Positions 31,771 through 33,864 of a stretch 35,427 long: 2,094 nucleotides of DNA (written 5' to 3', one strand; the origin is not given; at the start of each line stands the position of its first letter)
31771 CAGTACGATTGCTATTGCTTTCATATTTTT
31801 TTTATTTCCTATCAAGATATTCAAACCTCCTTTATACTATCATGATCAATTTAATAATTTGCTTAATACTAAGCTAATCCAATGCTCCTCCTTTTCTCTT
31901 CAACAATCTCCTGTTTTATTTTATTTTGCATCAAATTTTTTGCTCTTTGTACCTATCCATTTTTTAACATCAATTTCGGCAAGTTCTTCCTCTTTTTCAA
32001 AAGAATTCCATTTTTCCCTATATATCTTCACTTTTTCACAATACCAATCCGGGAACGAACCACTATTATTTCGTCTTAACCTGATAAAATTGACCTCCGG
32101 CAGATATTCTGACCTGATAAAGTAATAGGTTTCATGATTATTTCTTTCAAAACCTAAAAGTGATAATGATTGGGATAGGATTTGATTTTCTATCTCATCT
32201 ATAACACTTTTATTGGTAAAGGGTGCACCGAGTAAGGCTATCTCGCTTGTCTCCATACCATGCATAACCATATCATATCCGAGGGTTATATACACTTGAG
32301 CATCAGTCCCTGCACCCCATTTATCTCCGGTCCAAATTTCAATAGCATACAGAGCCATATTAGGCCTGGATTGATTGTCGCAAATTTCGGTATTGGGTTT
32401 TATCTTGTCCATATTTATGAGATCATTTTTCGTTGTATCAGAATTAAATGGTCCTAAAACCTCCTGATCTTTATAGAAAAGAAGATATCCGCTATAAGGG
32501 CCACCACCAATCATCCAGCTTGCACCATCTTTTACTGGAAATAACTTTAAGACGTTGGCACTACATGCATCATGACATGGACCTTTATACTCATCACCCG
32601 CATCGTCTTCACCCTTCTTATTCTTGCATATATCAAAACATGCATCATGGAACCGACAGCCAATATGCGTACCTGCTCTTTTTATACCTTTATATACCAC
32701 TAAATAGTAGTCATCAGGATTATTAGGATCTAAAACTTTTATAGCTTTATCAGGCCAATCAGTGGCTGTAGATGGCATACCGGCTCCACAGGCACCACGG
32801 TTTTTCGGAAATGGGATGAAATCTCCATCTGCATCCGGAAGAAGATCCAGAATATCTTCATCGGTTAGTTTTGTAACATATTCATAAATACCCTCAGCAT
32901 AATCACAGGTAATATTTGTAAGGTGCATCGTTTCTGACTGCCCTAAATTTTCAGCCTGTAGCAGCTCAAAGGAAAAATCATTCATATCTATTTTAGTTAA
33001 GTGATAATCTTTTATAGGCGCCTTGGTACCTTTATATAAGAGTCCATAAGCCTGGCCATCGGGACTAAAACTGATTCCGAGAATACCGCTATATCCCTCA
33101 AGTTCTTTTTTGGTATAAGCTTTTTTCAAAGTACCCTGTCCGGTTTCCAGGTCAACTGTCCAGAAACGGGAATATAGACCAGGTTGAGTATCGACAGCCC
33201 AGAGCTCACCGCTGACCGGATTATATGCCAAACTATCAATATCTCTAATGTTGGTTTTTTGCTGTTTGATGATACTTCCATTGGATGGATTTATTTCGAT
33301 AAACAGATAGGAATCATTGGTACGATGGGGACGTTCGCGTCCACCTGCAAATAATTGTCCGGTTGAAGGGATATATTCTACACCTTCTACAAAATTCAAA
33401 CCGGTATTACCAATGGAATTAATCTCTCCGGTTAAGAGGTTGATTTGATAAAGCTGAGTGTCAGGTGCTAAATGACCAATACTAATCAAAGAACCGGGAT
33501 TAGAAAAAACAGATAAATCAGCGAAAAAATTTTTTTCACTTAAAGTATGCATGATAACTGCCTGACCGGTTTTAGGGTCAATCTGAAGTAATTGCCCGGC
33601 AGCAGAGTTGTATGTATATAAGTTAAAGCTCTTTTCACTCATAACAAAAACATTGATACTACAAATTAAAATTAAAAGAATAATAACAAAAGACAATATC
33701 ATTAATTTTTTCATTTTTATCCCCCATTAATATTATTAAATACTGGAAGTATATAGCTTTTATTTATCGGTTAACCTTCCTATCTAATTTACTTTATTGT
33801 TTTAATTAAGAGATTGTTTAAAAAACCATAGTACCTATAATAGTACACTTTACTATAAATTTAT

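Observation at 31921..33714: Bacterial secreted protein ending in a clear PLAT/LH2 domain, in an architecture I do not recognise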

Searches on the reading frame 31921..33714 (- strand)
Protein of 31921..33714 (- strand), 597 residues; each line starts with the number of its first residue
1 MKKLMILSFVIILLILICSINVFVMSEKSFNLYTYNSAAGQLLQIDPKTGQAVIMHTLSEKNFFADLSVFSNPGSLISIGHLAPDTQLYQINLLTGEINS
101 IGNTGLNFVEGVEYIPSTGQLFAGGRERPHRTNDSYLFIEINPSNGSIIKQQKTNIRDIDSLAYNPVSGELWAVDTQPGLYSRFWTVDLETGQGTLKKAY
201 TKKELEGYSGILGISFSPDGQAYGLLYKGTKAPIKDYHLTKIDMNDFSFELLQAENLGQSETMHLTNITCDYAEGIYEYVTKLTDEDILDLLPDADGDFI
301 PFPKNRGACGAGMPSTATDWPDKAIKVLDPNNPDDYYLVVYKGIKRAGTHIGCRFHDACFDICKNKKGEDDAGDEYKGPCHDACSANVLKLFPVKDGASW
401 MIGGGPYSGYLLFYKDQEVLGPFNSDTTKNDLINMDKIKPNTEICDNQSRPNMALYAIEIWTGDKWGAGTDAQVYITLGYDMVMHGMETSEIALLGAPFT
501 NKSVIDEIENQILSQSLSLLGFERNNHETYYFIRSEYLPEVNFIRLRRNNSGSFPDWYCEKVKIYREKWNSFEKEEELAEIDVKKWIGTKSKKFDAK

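Call 3: search_protein_families(library=pfam, proteins=[window:31921-33714:-], max_evalue=1)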
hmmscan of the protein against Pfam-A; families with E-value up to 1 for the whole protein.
window:31921-33714:- (597 aa): 3 families
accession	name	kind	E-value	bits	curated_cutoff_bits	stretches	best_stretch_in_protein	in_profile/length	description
PF01477.28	PLAT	-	3.9e-07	31.2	23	2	518-591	40-108/117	PLAT/LH2 domain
PF14339.12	DUF4394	-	7.7e-05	22.6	29.6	1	28-105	139-221/230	Domain of unknown function (DUF4394)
PF21959.2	DUF6923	-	0.0014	18.9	27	1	31-107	99-173/234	Repeat of unknown function (DUF6923)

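Call 4: search_protein_families(library=ncbifam, proteins=[window:31921-33714:-], max_evalue=1)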
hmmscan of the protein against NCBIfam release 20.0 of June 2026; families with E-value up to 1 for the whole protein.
window:31921-33714:- (597 aa): 0 families

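Call 5: search_solved_structures(query=window:31921-33714:-, max_evalue=10, show_alignments=3)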
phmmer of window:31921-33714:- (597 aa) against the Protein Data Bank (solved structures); distinct sequences matched with E-value up to 10: 9.
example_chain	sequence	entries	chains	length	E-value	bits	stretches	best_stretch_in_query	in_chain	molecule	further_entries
5n4f_A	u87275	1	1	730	0.0027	19.2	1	31-101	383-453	Prolyl oligopeptidase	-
5n4c_A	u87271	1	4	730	0.0027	19.2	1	31-101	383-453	Prolyl oligopeptidase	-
5n4b_A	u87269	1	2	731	0.0027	19.2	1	31-101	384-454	Prolyl oligopeptidase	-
5n4d_A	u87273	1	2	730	0.0027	19.2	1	31-101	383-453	Prolyl oligopeptidase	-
5n4e_A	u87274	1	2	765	0.0029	19.1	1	31-101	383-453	Prolyl oligopeptidase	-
6r60_A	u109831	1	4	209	0.0076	17.7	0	204-223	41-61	WD-40 repeat protein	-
6r5y_A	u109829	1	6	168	0.033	15.6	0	204-223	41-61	WD-40 repeat protein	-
8sml_C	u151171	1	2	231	0.036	15.5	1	396-473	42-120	Fab hI365 heavy chain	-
6r5z_A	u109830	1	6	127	0.19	13.1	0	204-223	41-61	9-bladed beta-propeller formed by three 3-bladed fragments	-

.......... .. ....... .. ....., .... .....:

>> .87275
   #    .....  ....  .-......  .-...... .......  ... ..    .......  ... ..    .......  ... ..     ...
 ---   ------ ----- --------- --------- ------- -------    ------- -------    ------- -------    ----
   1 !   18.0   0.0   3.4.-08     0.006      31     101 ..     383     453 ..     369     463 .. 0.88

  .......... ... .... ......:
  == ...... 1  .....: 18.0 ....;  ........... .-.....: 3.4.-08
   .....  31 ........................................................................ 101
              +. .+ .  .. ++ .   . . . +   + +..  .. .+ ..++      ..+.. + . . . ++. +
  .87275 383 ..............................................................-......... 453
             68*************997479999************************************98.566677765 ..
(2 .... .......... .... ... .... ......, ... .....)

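Call 7: find_homologous_proteins(query=window:31921-33714:-, max_evalue=0.001)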
Query window:31921-33714:- (597 aa): 14 proteins with E <= 0.001 among 8000 candidates.
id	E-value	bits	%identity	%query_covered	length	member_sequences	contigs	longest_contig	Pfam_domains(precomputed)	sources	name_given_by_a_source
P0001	0.0e+0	1265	91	100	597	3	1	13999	PF01477.29,PF14339.13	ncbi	-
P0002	0.0e+0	1157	84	100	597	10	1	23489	PF01477.29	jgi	-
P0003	0.0e+0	1115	81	100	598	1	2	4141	PF01477.29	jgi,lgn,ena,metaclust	metaclust:\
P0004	0.0e+0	1076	85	91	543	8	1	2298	PF01477.29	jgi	-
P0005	4.5e-236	803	78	76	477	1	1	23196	PF14339.13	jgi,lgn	-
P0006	3.3e-149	516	85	46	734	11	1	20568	PF01477.29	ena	-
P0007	5.4e-145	502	80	46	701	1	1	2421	PF01477.29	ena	-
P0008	7.7e-142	492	84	46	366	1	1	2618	-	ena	-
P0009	4.8e-135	469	85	41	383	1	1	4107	PF21959.3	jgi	jgi:dipeptidyl aminopeptidase/acylaminoacyl peptidase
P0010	2.8e-101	358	52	52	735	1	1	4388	PF01477.29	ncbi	-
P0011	5.6e-99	350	53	52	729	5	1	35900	PF01477.29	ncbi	-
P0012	1.8e-93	332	51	52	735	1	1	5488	PF01477.29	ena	-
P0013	9.8e-86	306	48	53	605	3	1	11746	PF01477.29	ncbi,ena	-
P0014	6.4e-4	36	32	18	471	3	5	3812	PF01471.24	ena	-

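Call 9: search_protein_families(library=pfam, proteins=[P0006, P0007, P0010, P0011, P0012, P0013, P0014], max_evalue=0.1)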
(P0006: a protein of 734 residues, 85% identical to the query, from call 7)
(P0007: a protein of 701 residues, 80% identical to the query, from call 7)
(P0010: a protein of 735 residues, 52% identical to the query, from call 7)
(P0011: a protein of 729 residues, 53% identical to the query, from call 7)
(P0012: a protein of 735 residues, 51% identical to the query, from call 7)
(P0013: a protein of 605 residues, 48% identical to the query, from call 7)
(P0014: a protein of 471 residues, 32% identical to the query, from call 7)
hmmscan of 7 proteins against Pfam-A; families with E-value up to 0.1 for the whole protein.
P0006 (734 aa): 3 families
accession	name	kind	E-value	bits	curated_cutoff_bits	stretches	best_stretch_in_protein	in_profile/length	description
PF01477.28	PLAT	-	1.8e-10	42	23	1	599-710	1-106/117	PLAT/LH2 domain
PF14339.12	DUF4394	-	0.00017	21.5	29.6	0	27-105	138-221/230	Domain of unknown function (DUF4394)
PF21959.2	DUF6923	-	0.0013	19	27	0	31-106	99-172/234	Repeat of unknown function (DUF6923)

P0007 (701 aa): 3 families
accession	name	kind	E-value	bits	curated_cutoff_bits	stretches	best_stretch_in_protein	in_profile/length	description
PF01477.28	PLAT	-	5.6e-11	43.6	23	1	564-675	1-106/117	PLAT/LH2 domain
PF14339.12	DUF4394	-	8.6e-05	22.4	29.6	0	161-218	30-81/230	Domain of unknown function (DUF4394)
PF21959.2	DUF6923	-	0.002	18.4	27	0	36-106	104-172/234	Repeat of unknown function (DUF6923)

P0010 (735 aa): 1 family
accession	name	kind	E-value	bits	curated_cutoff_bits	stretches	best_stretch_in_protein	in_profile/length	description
PF01477.28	PLAT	-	2e-08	35.4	23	1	591-725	1-106/117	PLAT/LH2 domain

P0011 (729 aa): 1 family
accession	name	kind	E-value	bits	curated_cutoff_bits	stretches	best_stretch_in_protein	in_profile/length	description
PF01477.28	PLAT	-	2e-08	35.4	23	1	585-720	1-107/117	PLAT/LH2 domain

P0012 (735 aa): 1 family
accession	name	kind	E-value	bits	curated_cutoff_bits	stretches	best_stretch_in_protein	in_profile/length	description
PF01477.28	PLAT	-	6.2e-09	37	23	1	595-705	1-87/117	PLAT/LH2 domain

P0013 (605 aa): 1 family
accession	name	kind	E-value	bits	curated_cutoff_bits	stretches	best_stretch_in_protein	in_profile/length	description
PF01477.28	PLAT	-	2.1e-11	45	23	1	463-573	1-87/117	PLAT/LH2 domain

P0014 (471 aa): 1 family
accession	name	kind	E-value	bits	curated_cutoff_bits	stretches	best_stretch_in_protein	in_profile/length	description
PF01471.23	PG_binding_1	-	5.3e-08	33.4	23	1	26-74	5-53/57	Putative peptidoglycan binding domain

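Call 17: find_encoding_contigs(protein=P0001, flank=10000, max_places=4)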
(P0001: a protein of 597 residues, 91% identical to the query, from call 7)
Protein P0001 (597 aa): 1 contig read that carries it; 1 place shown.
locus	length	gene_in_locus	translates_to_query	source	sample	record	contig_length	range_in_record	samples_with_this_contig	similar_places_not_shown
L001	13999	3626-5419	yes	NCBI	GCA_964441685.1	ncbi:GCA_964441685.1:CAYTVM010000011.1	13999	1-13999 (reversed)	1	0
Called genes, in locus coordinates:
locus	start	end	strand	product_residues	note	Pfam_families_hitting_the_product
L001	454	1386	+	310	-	PF04072:LCM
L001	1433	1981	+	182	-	PF02887:PK_C (weak)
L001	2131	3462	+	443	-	PF27226:AF_1845 (weak), PF07494:Reg_prop (faint), PF08450:SGL (faint)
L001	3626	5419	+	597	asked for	PF14339:DUF4394 (faint), PF01477:PLAT (faint)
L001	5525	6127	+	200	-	-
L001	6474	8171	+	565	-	PF00528:BPD_transp_1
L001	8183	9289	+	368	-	PF00005:ABC_tran, PF08402:TOBE_2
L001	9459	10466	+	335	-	PF01547:SBP_bac_1, PF13531:SBP_bac_11, PF13416:SBP_bac_8, PF13343:SBP_bac_6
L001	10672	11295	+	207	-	PF13580:SIS_2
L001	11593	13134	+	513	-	PF01645:Glu_synthase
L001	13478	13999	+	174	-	?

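Call 26: predict_structure(alignment_id=A1)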
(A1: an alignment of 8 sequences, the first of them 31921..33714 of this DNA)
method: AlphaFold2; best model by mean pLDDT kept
length: 597 residues; sequences in the alignment: 8
mean_pLDDT: 38.8   pTM: 0.36
mean pLDDT of the five models: 38.8, 38.6, 37.8, 36.7, 36.4
residues with pLDDT >= 90: 0; 70-90: 42; 50-70: 115; < 50: 440
segments of 3 or more residues with pLDDT < 50: 19-349, 371-377, 389-429, 436-439, 441-453, 470-472, 479-491, 495-499, 510-520, 535-539, 569-574
pLDDT, mean of each block of 10 residues (from residue 1): 66 66 28 21 27 26 26 23 24 22 22 28 27 30 29 29 23 21 22 29 38 35 40 36 34 28 23 25 29 24 28 25 35 34 34 61 63 49 53 30 22 26 41 49 37 58 61 52 32 49 53 41 63 52 64 64 64 54 76 70
secondary structure, 60 per line:
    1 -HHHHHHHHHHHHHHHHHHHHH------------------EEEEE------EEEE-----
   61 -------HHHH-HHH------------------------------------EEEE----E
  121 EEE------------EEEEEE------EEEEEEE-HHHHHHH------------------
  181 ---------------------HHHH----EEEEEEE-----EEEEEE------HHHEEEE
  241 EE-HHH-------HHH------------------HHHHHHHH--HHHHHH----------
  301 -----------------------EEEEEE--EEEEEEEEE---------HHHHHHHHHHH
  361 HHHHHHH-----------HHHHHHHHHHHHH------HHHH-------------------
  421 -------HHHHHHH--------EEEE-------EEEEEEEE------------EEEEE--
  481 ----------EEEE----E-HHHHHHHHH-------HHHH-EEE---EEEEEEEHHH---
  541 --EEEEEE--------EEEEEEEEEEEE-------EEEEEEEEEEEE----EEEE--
elements in order: H2-22 E41-45 E52-55 H68-71 E112-115 E120-123 E136-141 E148-154 H156-162 H202-205 E210-216 E222-227 E237-242 H275-282 H285-290 E324-329 E332-340 H350-367 H379-391 H398-401 H428-434 E443-446 E454-461 E474-478 E491-494 H501-509 H517-520 E522-524 E528-534 E543-548 E557-568 E576-587 E592-595

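Call 55: find_encoding_contigs(protein=P0011, flank=8000, max_places=2)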
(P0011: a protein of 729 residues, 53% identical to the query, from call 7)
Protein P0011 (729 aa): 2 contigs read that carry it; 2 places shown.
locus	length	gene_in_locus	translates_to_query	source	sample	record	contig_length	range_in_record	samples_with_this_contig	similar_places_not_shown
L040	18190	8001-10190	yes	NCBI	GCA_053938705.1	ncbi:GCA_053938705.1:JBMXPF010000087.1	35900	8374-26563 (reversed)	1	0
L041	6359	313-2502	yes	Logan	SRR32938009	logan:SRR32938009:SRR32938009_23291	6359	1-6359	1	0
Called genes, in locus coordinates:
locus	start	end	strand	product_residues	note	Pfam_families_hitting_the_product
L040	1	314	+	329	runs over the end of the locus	PF00356:LacI, PF13407:Peripla_BP_4, PF13377:Peripla_BP_3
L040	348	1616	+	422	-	PF01547:SBP_bac_1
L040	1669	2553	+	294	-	PF00528:BPD_transp_1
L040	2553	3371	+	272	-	PF00528:BPD_transp_1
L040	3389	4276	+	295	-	PF00251:Glyco_hydro_32N (faint), PF04041:Glyco_hydro_130, PF22847:Glyco_hydro_43_rel (faint)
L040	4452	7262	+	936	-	PF01074:Glyco_hydro_38N, PF09261:Alpha-mann_mid, PF07748:Glyco_hydro_38C, PF17677:Glyco_hydro38C2 (weak)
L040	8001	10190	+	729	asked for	PF01477:PLAT (weak)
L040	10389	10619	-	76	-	-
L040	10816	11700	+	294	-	PF06180:CbiK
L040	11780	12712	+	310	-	PF01032:FecCD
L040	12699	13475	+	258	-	PF13476:AAA_23 (weak), PF02463:SMC_N (weak), PF00005:ABC_tran, PF13304:AAA_21 (faint)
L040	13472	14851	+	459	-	PF01497:Peripla_BP_2, PF00395:SLH (weak)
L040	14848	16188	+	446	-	PF01656:CbiA, PF13500:AAA_26, PF07685:GATase_3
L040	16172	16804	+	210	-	PF02570:CbiC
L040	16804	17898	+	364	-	PF01888:CbiD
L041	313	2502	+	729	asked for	PF01477:PLAT (weak)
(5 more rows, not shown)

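Call 56: find_encoding_contigs(protein=P0002, flank=8000, max_places=2)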
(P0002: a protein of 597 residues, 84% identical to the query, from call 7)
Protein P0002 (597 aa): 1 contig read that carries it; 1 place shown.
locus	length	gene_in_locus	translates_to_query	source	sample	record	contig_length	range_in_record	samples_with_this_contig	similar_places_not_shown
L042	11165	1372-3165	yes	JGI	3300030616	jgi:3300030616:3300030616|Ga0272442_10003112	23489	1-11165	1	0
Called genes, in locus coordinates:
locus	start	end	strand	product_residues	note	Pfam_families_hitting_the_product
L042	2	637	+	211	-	?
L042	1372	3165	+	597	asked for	PF01477:PLAT (faint)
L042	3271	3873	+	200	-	-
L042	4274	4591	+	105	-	PF20116:DUF6506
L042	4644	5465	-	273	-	PF00248:Aldo_ket_red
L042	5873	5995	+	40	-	-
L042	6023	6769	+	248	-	-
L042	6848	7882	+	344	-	PF03417:AAT, PF02275:CBAH (weak)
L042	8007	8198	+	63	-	PF09962:DUF2196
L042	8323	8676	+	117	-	-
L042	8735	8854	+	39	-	-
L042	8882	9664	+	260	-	PF03328:HpcH_HpaI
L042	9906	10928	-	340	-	PF00356:LacI, PF00532:Peripla_BP_1, PF13407:Peripla_BP_4, PF13377:Peripla_BP_3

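Call 57: find_encoding_contigs(protein=P0006, flank=8000, max_places=2)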
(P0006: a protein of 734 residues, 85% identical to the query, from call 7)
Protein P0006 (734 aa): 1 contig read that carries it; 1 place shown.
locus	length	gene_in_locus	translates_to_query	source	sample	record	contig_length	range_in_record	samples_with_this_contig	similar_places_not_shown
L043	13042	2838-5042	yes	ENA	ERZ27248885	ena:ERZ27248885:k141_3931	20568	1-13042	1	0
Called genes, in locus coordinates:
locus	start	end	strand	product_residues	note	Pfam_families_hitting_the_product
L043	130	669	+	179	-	PF01042:Ribonuc_L-PSP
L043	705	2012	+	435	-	PF03313:SDH_alpha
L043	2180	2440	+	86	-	-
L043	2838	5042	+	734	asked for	PF01477:PLAT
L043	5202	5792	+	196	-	-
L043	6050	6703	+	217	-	-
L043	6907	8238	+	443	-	PF27226:AF_1845 (weak), PF08450:SGL (faint), PF07494:Reg_prop (faint)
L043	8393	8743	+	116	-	PF18899:DUF5655, PF08818:DUF1801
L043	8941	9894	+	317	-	PF08240:ADH_N, PF16912:Glu_dehyd_C, PF00107:ADH_zinc_N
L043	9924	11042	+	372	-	PF01408:GFO_IDH_MocA, PF02894:GFO_IDH_MocA_C, PF22725:GFO_IDH_MocA_C3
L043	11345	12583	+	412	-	PF01547:SBP_bac_1, PF13416:SBP_bac_8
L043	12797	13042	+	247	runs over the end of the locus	PF00528:BPD_transp_1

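Call 59: search_protein_families(library=padloc, proteins=[window:31921-33714:-], max_evalue=0.01)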
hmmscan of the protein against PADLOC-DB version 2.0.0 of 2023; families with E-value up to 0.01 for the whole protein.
window:31921-33714:- (597 aa): 0 families
